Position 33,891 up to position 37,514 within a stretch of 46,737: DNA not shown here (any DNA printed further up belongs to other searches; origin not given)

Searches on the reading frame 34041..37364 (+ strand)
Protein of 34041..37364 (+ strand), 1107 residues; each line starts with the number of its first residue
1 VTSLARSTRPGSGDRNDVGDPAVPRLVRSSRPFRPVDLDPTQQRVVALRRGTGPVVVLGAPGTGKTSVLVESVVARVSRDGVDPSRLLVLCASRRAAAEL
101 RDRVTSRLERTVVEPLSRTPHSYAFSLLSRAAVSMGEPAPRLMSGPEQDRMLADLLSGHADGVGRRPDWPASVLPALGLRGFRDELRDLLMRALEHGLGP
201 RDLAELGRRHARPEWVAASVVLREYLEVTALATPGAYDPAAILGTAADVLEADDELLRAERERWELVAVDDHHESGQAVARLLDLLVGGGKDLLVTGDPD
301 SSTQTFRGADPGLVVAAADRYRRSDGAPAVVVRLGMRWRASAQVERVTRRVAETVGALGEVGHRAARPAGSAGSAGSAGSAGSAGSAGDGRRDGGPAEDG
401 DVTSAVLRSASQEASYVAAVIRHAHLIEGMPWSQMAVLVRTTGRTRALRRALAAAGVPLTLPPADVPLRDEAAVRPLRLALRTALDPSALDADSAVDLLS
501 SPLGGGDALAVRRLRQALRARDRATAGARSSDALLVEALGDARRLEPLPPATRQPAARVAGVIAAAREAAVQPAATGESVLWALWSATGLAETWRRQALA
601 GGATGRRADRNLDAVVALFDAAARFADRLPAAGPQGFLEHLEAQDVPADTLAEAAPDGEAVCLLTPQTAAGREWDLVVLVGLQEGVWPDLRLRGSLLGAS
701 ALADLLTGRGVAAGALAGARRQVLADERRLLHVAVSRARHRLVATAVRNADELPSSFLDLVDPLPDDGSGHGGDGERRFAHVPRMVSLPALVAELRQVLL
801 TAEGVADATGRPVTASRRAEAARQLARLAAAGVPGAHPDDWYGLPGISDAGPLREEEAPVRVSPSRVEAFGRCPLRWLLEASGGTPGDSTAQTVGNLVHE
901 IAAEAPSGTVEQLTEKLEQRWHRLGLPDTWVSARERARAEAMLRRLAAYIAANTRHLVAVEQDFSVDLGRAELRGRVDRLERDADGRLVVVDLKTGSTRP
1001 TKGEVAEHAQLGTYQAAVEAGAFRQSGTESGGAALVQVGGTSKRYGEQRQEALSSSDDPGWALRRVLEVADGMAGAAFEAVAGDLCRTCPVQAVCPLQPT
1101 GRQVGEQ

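Call 77: search_protein_families(library=pfam, proteins=[window:34041-37364:+], max_evalue=0.0001)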
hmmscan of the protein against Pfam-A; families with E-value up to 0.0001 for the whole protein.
window:34041-37364:+ (1107 aa): 4 families
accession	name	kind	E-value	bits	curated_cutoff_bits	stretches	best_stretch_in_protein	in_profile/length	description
PF12705.13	PDDEXK_1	-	7.5e-47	160.8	22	1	861-1096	1-247/247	PD-(D/E)XK nuclease superfamily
PF00580.27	UvrD-helicase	-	2.4e-31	109.9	23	1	40-320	3-269/271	UvrD/REP helicase N-terminal domain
PF13361.12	UvrD_C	-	9.9e-11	42.1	25.6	1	610-746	236-347/350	UvrD-like helicase C-terminal domain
PF13245.12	AAA_19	-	2e-09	38.2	25.1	1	42-306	1-133/134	AAA domain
